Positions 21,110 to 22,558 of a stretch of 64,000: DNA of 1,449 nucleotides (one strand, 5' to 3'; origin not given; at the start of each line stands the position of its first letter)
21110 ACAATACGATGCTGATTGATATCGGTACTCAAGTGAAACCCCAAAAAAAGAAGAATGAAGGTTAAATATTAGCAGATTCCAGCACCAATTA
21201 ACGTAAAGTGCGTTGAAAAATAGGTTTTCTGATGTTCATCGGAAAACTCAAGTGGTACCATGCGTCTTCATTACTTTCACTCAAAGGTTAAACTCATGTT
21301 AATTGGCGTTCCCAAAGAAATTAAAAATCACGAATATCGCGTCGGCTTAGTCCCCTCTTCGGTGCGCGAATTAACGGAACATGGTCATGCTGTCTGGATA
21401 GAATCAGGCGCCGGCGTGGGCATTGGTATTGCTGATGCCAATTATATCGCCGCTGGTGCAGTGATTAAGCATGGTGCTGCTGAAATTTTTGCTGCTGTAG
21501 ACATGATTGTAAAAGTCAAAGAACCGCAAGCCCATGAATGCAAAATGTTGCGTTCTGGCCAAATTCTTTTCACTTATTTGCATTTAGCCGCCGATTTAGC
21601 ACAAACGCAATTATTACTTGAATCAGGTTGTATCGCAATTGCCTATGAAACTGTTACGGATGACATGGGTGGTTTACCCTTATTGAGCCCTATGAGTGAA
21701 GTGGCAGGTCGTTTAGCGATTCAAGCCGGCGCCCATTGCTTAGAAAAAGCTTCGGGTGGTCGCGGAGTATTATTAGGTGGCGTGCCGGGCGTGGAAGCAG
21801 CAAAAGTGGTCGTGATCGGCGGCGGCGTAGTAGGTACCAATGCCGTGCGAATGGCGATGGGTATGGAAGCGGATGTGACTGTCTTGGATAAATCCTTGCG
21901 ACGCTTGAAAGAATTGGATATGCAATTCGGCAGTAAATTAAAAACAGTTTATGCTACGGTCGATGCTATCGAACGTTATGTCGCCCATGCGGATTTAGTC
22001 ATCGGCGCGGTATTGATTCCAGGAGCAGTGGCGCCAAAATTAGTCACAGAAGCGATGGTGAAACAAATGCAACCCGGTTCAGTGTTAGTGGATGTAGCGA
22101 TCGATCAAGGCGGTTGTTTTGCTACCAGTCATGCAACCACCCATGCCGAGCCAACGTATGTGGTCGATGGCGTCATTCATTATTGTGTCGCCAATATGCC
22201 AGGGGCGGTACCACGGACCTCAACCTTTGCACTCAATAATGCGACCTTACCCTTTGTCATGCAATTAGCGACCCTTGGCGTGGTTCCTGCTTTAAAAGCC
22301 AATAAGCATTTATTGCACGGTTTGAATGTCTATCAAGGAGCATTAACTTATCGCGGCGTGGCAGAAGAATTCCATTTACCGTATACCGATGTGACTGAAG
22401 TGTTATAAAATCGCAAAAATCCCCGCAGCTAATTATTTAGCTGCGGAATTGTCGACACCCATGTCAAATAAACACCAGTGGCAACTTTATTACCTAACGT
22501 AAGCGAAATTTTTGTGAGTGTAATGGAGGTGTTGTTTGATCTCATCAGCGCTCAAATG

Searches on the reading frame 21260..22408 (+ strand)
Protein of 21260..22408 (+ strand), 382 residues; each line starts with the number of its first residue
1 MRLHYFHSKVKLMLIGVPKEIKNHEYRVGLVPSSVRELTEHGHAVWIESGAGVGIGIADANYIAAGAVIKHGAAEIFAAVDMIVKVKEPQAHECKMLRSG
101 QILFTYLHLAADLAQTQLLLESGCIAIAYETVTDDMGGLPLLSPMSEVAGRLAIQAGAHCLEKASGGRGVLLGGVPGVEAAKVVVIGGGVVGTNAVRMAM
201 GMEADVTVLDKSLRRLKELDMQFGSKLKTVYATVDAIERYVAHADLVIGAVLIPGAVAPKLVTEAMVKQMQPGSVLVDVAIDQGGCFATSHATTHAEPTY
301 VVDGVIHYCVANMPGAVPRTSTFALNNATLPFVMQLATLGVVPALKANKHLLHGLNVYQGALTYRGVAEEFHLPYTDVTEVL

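Call 51: search_protein_families(library=pfam, proteins=[window:21260-22408:+], max_evalue=0.001)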
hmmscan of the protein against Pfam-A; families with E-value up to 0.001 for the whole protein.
window:21260-22408:+ (382 aa): 7 families
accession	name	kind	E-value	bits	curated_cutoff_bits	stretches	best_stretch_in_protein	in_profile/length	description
PF01262.27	AlaDh_PNT_C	-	9.8e-87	290.3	23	1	153-364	1-213/214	Alanine dehydrogenase/PNT, C-terminal domain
PF05222.21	AlaDh_PNT_N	-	2.3e-47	161.1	30.4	1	16-149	1-136/136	Alanine dehydrogenase/PNT, N-terminal domain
PF01488.26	Shikimate_DH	-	9e-09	36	24.3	1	178-281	10-113/138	Shikimate / quinate 5-dehydrogenase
PF13241.12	NAD_binding_7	-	3.7e-06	27.9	22.1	1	179-283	6-95/104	Putative NAD(P)-binding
PF02826.25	2-Hacid_dh_C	-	5.6e-06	26.3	25.1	1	178-280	34-127/178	D-isomer specific 2-hydroxyacid dehydrogenase, NAD binding domain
PF07992.20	Pyr_redox_2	-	0.00061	19.7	26.1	0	176-228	142-190/291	Pyridine nucleotide-disulphide oxidoreductase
PF00070.33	Pyr_redox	-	0.00091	20.1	22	0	182-228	1-47/82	Pyridine nucleotide-disulphide oxidoreductase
